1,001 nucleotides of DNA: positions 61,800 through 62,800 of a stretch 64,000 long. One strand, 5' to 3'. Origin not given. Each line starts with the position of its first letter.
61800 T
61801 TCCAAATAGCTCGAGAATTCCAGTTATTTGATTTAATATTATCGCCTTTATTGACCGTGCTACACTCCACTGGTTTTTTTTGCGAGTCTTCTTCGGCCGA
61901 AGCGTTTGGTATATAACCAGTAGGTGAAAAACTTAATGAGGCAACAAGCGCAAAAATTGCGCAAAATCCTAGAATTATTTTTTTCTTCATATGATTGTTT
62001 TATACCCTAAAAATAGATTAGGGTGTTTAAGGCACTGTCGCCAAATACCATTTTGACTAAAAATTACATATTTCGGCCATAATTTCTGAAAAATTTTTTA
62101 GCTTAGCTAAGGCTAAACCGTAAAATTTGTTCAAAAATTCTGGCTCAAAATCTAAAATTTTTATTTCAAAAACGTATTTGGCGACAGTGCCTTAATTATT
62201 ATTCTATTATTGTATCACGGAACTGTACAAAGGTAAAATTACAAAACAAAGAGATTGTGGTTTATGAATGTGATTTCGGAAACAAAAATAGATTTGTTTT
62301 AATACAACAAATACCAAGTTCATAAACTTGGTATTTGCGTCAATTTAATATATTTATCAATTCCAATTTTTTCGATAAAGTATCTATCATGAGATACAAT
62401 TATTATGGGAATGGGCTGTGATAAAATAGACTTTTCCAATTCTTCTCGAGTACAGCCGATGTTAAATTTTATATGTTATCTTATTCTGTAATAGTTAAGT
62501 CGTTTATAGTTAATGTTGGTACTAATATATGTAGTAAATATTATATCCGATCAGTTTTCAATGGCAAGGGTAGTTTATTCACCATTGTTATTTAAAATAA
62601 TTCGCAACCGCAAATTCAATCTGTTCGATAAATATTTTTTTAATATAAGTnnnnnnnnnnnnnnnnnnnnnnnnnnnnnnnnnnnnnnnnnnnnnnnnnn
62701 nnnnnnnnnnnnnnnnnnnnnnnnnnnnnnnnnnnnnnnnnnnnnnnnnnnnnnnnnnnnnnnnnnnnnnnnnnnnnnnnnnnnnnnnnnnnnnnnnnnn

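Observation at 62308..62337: Empty-site-like hairpin sharing its arms with the 34575-34760 element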

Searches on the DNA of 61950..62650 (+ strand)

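Call 44: search_rna_families(source=window, start=61950, end=62650, threshold=evalue, max_evalue=10)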
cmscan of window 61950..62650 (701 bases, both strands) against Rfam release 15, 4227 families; matches with E-value up to 10: 12.
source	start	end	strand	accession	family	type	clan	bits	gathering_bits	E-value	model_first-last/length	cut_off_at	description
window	62035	62189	+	RF04127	MIR8007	Gene; miRNA;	-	38.1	195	1.5e-05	1-226/226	no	MIR8007 microRNA precursor family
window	62277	62334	+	RF02844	RefA9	Gene; antisense;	-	22.3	49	0.63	1-64/64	no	Enterococcus sRNA A9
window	62015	62199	+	RF01490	rli51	Cis-reg;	-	20.7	48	0.6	1-121/121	no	Listeria snRNA rli51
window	62078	62144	+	RF03217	mir-3167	Gene; miRNA;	-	19.4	86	1.2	1-59/59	no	mir-3167 microRNA precursor family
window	62084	62175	-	RF02821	V_IGR5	Gene; sRNA;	-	19.3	75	2.4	1-114/114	no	Vibrio RNA IGR5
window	62076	62142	-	RF03217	mir-3167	Gene; miRNA;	-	18.5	86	2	1-59/59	no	mir-3167 microRNA precursor family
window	62167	62204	+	RF02841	Ref70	Gene; sRNA;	-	18.2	115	2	1-122/122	no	Enterococcus sRNA 70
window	62307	62338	-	RF04120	MIR5998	Gene; miRNA;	-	16.1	180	0.86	1-173/173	no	MIR5998 microRNA precursor family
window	62099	62220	-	RF02374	YenS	Gene; sRNA;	-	15.8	80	0.6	1-169/169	no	Yersinia YenS sRNA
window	62030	62175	-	RF04180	BTnc231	Gene; sRNA;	-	14.5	80.4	2.9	1-154/154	no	Bacteroides sRNA BTnc231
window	62075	62145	-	RF04120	MIR5998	Gene; miRNA;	-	13.2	180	4.8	1-173/173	no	MIR5998 microRNA precursor family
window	62111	62244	-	RF00081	ArcZ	Gene; sRNA;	-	13.1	66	5.9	1-106/106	no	ArcZ RNA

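Call 48: search_dna_similar(query=window:61991-62590:+, collection=phages, mode=distant, max_evalue=0.01, max_rows=10)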
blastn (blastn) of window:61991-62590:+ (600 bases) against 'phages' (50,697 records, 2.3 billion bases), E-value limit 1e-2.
Records with a match: 1; places in all: 1; records where one place covers at least 80% of the query: 0.
Best place of each record, by identity: 90-95% 1.
By first word of the organism name: Staphylococcus 1.
By host as written in the record: Staphylococcus aureus 1.
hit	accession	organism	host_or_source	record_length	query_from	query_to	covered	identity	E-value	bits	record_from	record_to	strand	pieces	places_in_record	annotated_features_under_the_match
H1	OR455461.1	Staphylococcus phage AH12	Staphylococcus aureus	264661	350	380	5%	93.5%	4e-3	48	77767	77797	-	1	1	none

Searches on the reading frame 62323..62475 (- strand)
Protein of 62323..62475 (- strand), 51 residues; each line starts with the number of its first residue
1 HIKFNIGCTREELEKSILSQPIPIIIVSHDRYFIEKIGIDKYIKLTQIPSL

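Call 66: search_protein_families(library=pfam, proteins=[window:62323-62475:-], max_evalue=0.01)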
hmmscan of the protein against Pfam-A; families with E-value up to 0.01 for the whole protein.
seq(51 aa): 0 families

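Call 67: search_solved_structures(query=window:62323-62475:-, max_evalue=10, show_alignments=2)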
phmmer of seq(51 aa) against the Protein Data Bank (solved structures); distinct sequences matched with E-value up to 10: 25.
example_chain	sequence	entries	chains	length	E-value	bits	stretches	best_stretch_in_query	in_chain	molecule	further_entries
6ha8_V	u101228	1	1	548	2.1e-05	27.6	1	9-41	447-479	Nucleotide-binding protein ExpZ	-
8buu_9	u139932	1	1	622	7e-05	26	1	9-37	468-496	ExpZ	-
7msc_x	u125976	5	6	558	0.00014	25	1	13-37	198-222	Energy-dependent translational throttle protein EttA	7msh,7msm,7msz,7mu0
7nhl_0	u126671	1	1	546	0.0057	20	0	22-38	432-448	Lincosamide-streptogramin A resistance protein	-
9nl5_E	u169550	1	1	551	0.0076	19.7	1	11-38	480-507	EttA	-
9nlb_E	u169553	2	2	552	0.0076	19.6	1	11-38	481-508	Energy-dependent translational throttle protein EttA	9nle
4fin_A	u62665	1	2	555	0.0078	19.6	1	11-38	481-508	EttA (YjjK) ABCF family protein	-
3j5s_D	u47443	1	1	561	0.0081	19.6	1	11-38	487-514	Energy-dependent translational throttle A (EttA)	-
7nhk_0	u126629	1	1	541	0.0088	19.5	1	10-43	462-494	ABC-F type ribosomal protection protein Lsa(A)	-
7p7q_0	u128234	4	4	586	0.013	18.9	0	24-44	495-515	ARE-ABC-F family resistance factor PoxtA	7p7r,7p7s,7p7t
9nlh_H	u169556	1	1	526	0.019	18.4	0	13-47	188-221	YheS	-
3mvb_O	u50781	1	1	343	0.027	17.9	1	4-38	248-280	Transcription termination factor, mitochondrial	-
3mva_O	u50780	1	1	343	0.027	17.9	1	4-38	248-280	Transcription termination factor, mitochondrial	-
5cky_O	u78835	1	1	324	0.028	17.9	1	4-38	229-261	Transcription termination factor 1, mitochondrial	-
5co0_O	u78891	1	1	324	0.029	17.9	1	4-38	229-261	Transcription termination factor 1, mitochondrial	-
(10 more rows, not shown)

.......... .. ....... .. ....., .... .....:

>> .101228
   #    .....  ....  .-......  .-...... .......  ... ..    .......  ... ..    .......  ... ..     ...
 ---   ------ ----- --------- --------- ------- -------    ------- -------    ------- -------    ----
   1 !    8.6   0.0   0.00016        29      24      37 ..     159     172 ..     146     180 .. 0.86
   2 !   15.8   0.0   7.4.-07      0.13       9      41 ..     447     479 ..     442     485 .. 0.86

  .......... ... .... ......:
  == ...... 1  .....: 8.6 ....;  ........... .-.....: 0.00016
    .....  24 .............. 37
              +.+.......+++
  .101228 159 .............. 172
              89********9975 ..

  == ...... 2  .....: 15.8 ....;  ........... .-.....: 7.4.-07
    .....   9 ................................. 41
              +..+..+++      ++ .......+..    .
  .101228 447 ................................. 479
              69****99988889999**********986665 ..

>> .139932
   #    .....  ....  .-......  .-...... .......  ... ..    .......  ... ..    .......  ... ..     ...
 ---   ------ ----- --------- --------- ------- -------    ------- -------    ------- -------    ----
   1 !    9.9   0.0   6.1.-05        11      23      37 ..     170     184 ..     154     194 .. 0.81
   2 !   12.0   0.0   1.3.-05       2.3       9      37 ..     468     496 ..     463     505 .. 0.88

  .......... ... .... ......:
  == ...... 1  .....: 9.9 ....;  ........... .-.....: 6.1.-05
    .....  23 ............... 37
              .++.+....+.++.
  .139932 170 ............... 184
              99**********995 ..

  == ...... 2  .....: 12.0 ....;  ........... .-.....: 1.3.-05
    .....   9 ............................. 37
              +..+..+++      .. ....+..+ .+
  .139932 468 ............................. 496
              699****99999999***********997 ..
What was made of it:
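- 62320..62470 (-): Remnant of an ABC-F ATPase gene (….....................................…). Its reading frame runs into the arm of hairpin C and stops in the loop. Best solved-structure matches are ExpZ/VmlR residues 447-479 (E = 2e-5) and EttA (call 67).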
